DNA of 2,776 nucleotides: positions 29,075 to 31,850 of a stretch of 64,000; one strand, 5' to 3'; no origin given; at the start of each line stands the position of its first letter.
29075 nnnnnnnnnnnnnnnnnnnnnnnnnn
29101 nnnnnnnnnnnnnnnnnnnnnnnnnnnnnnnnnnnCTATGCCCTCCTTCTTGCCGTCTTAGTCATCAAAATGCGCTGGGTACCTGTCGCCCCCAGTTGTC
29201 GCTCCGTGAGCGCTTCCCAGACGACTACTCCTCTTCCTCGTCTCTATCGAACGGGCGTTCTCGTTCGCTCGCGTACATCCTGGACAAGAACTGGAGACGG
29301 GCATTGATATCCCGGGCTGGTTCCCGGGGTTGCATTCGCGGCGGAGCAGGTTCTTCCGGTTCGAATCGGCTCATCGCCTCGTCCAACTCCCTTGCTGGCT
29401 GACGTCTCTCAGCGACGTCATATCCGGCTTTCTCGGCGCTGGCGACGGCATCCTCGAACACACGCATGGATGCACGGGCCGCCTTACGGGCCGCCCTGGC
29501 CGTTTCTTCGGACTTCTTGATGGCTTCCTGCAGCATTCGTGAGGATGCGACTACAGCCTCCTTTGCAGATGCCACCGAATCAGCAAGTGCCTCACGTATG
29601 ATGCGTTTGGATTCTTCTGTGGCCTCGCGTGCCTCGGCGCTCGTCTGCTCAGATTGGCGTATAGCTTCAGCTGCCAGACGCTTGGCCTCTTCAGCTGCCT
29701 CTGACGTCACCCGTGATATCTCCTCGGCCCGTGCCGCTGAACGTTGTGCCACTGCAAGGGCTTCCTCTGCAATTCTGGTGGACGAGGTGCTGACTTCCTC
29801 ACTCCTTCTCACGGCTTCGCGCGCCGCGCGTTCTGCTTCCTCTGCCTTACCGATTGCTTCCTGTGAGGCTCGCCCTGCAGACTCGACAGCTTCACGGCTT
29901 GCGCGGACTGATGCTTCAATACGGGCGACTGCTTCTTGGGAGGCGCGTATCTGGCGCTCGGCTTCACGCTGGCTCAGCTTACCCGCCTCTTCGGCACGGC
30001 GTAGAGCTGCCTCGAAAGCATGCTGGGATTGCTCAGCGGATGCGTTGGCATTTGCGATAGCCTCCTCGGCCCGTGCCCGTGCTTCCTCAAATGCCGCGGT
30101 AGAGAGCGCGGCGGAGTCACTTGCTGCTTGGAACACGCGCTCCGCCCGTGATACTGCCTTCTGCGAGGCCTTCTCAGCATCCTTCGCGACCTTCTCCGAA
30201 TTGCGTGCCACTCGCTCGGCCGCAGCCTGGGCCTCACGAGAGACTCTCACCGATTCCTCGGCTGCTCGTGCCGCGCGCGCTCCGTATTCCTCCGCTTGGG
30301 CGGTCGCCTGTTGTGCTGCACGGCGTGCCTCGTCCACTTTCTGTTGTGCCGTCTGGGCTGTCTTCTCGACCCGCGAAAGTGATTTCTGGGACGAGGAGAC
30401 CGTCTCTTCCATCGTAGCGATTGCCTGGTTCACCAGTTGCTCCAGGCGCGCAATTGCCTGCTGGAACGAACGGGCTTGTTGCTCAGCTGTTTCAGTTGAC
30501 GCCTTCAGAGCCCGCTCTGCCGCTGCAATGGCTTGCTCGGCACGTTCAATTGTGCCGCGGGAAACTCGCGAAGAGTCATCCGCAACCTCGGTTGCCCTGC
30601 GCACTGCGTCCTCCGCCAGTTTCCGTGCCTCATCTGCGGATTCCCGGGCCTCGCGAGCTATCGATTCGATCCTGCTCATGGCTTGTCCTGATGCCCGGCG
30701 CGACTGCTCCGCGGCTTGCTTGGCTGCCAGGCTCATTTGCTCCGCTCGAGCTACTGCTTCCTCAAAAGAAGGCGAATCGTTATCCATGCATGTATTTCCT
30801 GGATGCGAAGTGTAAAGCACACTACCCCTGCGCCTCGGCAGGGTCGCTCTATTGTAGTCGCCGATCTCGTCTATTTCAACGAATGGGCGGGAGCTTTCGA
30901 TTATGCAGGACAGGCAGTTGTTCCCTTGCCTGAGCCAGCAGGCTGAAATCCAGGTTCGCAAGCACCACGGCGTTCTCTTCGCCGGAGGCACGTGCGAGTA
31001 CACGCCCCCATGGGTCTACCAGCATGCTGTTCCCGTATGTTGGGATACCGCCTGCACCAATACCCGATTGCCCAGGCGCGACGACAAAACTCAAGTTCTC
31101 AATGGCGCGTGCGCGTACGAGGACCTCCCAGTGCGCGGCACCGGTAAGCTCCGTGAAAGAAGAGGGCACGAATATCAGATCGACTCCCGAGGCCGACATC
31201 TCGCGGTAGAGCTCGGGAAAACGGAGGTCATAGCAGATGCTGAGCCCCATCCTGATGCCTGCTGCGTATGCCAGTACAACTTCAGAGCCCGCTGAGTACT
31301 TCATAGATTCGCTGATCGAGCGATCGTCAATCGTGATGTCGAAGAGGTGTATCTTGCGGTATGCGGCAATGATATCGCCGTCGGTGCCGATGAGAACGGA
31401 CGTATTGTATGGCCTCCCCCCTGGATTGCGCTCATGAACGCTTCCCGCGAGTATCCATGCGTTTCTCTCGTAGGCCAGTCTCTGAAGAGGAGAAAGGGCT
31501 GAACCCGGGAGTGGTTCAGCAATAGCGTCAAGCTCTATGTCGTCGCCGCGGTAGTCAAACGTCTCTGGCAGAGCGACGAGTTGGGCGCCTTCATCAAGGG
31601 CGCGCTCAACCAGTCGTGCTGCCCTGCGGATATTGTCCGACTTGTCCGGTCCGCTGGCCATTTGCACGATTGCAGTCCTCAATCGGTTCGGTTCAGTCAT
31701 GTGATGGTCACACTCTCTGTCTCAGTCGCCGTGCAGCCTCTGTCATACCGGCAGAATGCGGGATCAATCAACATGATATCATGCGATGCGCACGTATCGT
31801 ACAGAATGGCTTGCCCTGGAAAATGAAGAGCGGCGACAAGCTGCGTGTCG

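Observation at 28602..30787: Two tandem hendecad-repeat coiled-coil proteins convergent with the tubulin-like gene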

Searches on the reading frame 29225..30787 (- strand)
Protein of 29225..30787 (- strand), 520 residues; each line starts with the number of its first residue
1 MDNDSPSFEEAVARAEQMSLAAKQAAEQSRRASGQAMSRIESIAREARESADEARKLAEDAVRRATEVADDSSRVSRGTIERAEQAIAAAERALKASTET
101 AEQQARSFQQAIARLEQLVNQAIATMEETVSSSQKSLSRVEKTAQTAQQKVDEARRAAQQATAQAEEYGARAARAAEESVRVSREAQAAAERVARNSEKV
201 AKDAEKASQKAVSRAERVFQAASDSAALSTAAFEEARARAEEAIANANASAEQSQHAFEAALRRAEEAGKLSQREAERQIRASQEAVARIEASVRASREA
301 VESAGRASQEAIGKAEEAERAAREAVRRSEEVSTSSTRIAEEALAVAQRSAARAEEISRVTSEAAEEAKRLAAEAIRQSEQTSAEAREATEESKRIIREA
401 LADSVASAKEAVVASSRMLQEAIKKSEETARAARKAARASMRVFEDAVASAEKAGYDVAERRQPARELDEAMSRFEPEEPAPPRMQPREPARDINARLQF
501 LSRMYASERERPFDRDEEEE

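Call 3: search_protein_families(library=pfam, proteins=[window:29225-30787:-], max_evalue=1)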
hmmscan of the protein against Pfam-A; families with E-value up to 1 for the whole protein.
window:29225-30787:- (520 aa): 0 families

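Call 4: search_protein_families(library=ncbifam, proteins=[window:29225-30787:-], max_evalue=1)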
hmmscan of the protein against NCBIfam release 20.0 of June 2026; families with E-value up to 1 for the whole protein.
window:29225-30787:- (520 aa): 1 family
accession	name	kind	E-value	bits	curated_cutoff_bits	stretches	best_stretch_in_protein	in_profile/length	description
TIGR04527.1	mycoplas_twoTM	subfamily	0.15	11.7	125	1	36-153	45-135/248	MG_279/MG_280 family protein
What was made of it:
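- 29225..30787 (-): Gene L: 520-aa acidic (pI 5.3) Ala/Glu/Arg/Ser-rich 25-residue-repeat coiled-coil protein. No Pfam or NCBIfam hit (calls 3, 4).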

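Call 22: find_homologous_proteins(query=window:29225-30787:-)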
Query window:29225-30787:-: 8000 candidates shared short words with the query, none scored E <= 0.001.
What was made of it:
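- Tried and rejected: The word-indexed homologue search failed for L. With the full protein, 8000 low-complexity candidates were collected and none scored (call 22).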

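Call 32: search_protein_representatives(protein=window:29225-30787:-)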
Query: 520 residues. Proteins with E-value up to 0.001 (for the whole library): 18; up to 1e-10: 4; up to 1e-30: 0. The best 18 are listed.
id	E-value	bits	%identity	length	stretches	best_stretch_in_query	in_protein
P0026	8.8e-26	107.7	53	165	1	363-515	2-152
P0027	3.1e-22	96.1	49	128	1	398-518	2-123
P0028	1.1e-17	81.1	74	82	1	257-329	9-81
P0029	2.3e-14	70.2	49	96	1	431-518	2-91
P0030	1.8e-10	57.4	39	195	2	374-474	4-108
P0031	8.8e-10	55.1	54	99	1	119-193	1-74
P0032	7.7e-08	48.7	40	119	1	415-514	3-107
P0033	1.1e-07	48.1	36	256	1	312-452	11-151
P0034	9.0e-07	45.2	28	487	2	164-431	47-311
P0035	1.2e-06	44.7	32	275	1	126-280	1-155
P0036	1.4e-05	41.3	47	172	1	3-102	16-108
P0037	3.5e-05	40.0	36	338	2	180-348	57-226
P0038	5.8e-05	39.2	65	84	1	361-412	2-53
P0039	6.5e-05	39.0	36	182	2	395-456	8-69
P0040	1.1e-04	38.3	45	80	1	2-65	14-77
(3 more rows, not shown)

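Call 41: search_solved_structures(query=A3, max_evalue=1)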
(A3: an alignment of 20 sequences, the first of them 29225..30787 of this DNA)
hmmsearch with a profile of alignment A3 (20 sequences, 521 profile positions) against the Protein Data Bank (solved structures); distinct sequences matched with E-value up to 1: 43.
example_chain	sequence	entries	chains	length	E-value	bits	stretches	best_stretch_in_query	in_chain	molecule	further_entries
4tql_A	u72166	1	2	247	7.3e-10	41.1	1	184-409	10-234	Three helix bundle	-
4uos_A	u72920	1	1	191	2.5e-07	32.7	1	55-233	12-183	DESIGNED HELICAL BUNDLE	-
8ga7_A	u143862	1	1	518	3.4e-06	29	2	148-434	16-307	THR5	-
8fit_A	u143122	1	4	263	6.2e-06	28.1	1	144-351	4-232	cs074A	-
5cwc_A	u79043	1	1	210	6.4e-06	28.1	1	369-478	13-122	Designed helical repeat protein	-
6xr1_A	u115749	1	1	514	1.8e-05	26.6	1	150-436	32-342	dTor_9x57R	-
5cwg_A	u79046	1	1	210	2.2e-05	26.4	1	372-478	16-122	Designed helical repeat protein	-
8gl3_A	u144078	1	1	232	0.0014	20.4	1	233-431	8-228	pRLB-519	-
8e0m_A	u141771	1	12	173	0.0025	19.5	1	252-386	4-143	BGL15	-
9jm2_B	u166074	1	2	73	0.0029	19.3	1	317-381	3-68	LRO-C2-35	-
8gel_A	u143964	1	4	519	0.003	19.3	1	316-472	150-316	sC4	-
7jh5_A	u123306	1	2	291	0.0037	19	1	270-409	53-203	Co-LOCKR: de novo designed protein switch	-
9y5f_B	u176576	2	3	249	0.0044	18.7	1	317-457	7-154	sc-t-SNARE-5.s.8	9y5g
8w6e_A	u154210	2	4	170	0.01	17.5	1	309-405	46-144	HBC599 in complex with wFAP1.1 | wFAP1.1 structure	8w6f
9jm3_B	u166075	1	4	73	0.012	17.3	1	419-480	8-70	LRO-C2-35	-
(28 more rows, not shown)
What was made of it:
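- The best PDB matches are de novo designed helical bundles, which points to composition (call 41). The PDB profile search gives Thermotoga MCP at E=0.02 (call 41).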

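Call 45: predict_structure(protein=window:29225-30787:-)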
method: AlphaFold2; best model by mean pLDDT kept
length: 520 residues; sequences in the alignment: 1
mean_pLDDT: 78.2   pTM: 0.40
mean pLDDT of the five models: 78.2, 70.0, 60.1, 58.6, 56.3
residues with pLDDT >= 90: 107; 70-90: 280; 50-70: 98; < 50: 35
segments of 3 or more residues with pLDDT < 50: 1-3, 478-492, 506-513, 517-520
pLDDT, mean of each block of 10 residues (from residue 1): 64 82 78 75 73 67 61 58 72 76 79 82 85 86 84 85 87 89 91 90 88 92 94 94 92 87 73 74 89 93 95 94 91 88 91 90 86 85 83 86 84 78 74 68 67 61 63 54 39 53 51 44
secondary structure, 60 per line:
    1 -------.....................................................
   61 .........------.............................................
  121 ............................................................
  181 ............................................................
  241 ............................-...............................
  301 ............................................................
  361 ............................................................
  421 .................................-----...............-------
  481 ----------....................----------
elements in order: H8-69 H76-268 H270-453 H459-473 H491-510
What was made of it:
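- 29438..30787 (-): L residues 1-450: 18 in-register 25-residue units (7+7+11; apolar at 1, 4/5, 7/8, 11/12, 15, 18/19, 22). The first unit (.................) is the most conserved. AlphaFold2 single-sequence model is all-helical with no per-repeat turns (call 45).
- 29258..29317 (-): L residues 491-510: conserved C-terminal helix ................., after a Pro-rich linker. Predicted helix 491-510 at low pLDDT (call 45).
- L is modelled as all-helical without per-repeat turns (call 45).
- Tried and rejected: L was therefore folded as a single sequence, which limits confidence (call 45).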

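Call 51: fold_search(model_id=the predicted structure, library=pdb)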
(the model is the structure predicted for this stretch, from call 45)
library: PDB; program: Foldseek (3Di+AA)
matches with E <= 10: 337; with E <= 0.001: 1
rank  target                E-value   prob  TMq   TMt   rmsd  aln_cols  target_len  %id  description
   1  9a69_B                6.1e-04  1.00  0.16  0.13  26.6       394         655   14  Integrative model of MCPB-MCPC by crosslinking MS and deep learning (released 2024-09-18)
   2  9a65_B                3.6e-03  1.00  0.30  0.25  12.2       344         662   14  Integrative model of YVAQ-MCPB by crosslinking MS and deep learning (released 2024-09-18)
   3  2ch7_A                5.4e-03  1.00  0.27  0.37  14.8       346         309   19  Crystal structure of the cytoplasmic domain of a bacterial chemoreceptor from Thermotoga maritima (released 2006-04-18)
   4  2ch7_B                5.7e-03  1.00  0.22  0.31  14.5       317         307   19  Crystal structure of the cytoplasmic domain of a bacterial chemoreceptor from Thermotoga maritima (released 2006-04-18)
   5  7zr1_D                1.8e-02  0.75  0.17  0.13  33.4       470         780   13  Chaetomium thermophilum Mre11-Rad50-Nbs1 complex bound to ATPyS (composite structure) (released 2023-01-11)
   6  6h2x                  1.9e-02  0.96  0.19  0.25  13.9       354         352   18  MukB coiled-coil elbow from E. coli (released 2019-03-06)
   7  7sqc_1K               2.7e-02  0.95  0.20  0.28  70.7       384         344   16  Ciliary C1 central pair apparatus isolated from Chlamydomonas reinhardtii (released 2022-04-13)
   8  7k58_B                3.3e-02  0.80  0.17  0.03  28.6       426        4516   14  Structure of outer-arm dyneins bound to microtubule with microtubule binding state 1(MTBS-1) (released 2021-09-29)
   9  7zr1_C                3.5e-02  0.97  0.24  0.18  14.3       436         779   12  Chaetomium thermophilum Mre11-Rad50-Nbs1 complex bound to ATPyS (composite structure) (released 2023-01-11)
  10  3zx6_A                3.6e-02  1.00  0.27  0.38   9.5       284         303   18  Structure of Hamp(AF1503)-Tsr fusion - Hamp (A291V) mutant (released 2012-02-29)
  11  3zx6_B                4.0e-02  1.00  0.29  0.45   9.1       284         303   19  Structure of Hamp(AF1503)-Tsr fusion - Hamp (A291V) mutant (released 2012-02-29)
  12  8glv_Mm               5.5e-02  0.89  0.21  0.05  21.5       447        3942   14  96-nm repeat unit of doublet microtubules from Chlamydomonas reinhardtii flagella (released 2023-05-31)
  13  9y6s_7C               6.3e-02  0.75  0.18  0.04  24.2       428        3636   16  96-nm repeat of the Leishmania tarentolae doublet microtubule (released 2025-12-17)
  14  9gm6_A                6.6e-02  0.30  0.14  0.08  71.5       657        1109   12  MukBEF in a nucleotide-bound state with open neck gate (heads core) (released 2025-03-26)
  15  9a65_A                7.5e-02  0.85  0.17  0.16  21.4       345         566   14  Integrative model of YVAQ-MCPB by crosslinking MS and deep learning (released 2024-09-18)
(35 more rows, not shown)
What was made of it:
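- On Methyl-accepting chemotaxis proteins: PDB profile E=0.02 and Foldseek TM <=0.30 are generic for long hairpins (calls 41, 51).
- On SMC/Rad50/MukB: Fold hits are marginal (call 51).
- The Foldseek top hits for the L model are chemoreceptor cytoplasmic hairpins, Rad50 and MukB (call 51). TM-scores are at most 0.30 and E-values marginal (call 51).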

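Call 64: search_protein_families(library=pfam, alignment_id=A3, max_evalue=0.1)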
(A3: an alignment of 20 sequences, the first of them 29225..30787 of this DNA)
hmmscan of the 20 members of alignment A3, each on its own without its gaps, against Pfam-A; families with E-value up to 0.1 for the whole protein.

A. member 1, window:29225-30787:- (520 aa): 0 families

B. families by the number of members that match (of 20 scanned): 9 families
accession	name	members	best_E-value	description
PF10157.14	BORCS6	5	7.9e-06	BLOC-1-related complex sub-unit 6 C-terminal helix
PF09361.15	Phasin_2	3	1.7e-07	Phasin protein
PF10732.14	DUF2524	3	0.0019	Protein of unknown function (DUF2524)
PF11839.13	Alanine_zipper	2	0.016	Alanine-zipper, major outer membrane lipoprotein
PF15454.11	LAMTOR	1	8.8e-05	Late endosomal/lysosomal adaptor and MAPK and MTOR activator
PF20379.3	DUF6674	1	0.005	Family of unknown function (DUF6674)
PF20072.4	DUF6468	1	0.0051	Domain of unknown function (DUF6468)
PF20503.3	DUF6730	1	0.02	Family of unknown function (DUF6730)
PF00634.23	BRCA2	1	0.038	BRCA2 repeat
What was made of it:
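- On Methyl-accepting chemotaxis proteins: No Pfam hit (calls 3, 64).
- No MCPsignal, SMC or HTH domain is found by Pfam or NCBIfam (calls 3, 4, 64).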

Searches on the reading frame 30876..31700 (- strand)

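Call 3: search_protein_families(library=pfam, proteins=[window:30876-31700:-], max_evalue=1)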
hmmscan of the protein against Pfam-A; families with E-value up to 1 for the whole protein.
window:30876-31700:- (274 aa): 1 family
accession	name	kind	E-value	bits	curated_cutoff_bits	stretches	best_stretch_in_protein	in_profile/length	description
PF00795.27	CN_hydrolase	-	4.5e-56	190.5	23.2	1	8-259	1-255/256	Carbon-nitrogen hydrolase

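Call 4: search_protein_families(library=ncbifam, proteins=[window:30876-31700:-], max_evalue=1)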
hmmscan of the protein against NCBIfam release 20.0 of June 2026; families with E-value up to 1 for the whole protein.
window:30876-31700:- (274 aa): 10 families
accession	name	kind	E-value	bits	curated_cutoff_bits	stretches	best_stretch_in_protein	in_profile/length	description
NF033621.1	de_GSH_amidase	exception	1.9e-48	165.1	355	1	9-270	2-255/260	deaminated glutathione amidase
NF043013.1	DeGluthAmidYersProt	equivalog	4.7e-48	163.7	500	1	9-268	6-269/278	deaminated glutathione amidase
TIGR03381.1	agmatine_aguB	equivalog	1.4e-30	106.6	410.25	1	8-269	2-272/279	N-carbamoylputrescine amidase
NF040852.1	nitrile_Arch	equivalog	7.5e-26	90.8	500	1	8-257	2-242/262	nitrilase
NF007757.0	PRK10438.1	equivalog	1.1e-23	83.9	249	1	19-266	17-248/256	amidohydrolase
NF009803.0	PRK13287.1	equivalog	5e-18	64.9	406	1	36-263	50-270/333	formamidase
NF009802.0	PRK13286.1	equivalog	1.7e-17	63.4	427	1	37-261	50-269/345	aliphatic amidase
TIGR00546.1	lnt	equivalog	1.8e-14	53.7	132.9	2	21-120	181-274/395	apolipoprotein N-acyltransferase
NF010588.0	PRK13981.1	equivalog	2.9e-12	45.8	479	1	7-251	5-245/546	NAD+ synthase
TIGR04048.1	nitrile_sll0784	equivalog_domain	1.4e-07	30.8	502.6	1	53-208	64-213/301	Nit6803 family nitrilase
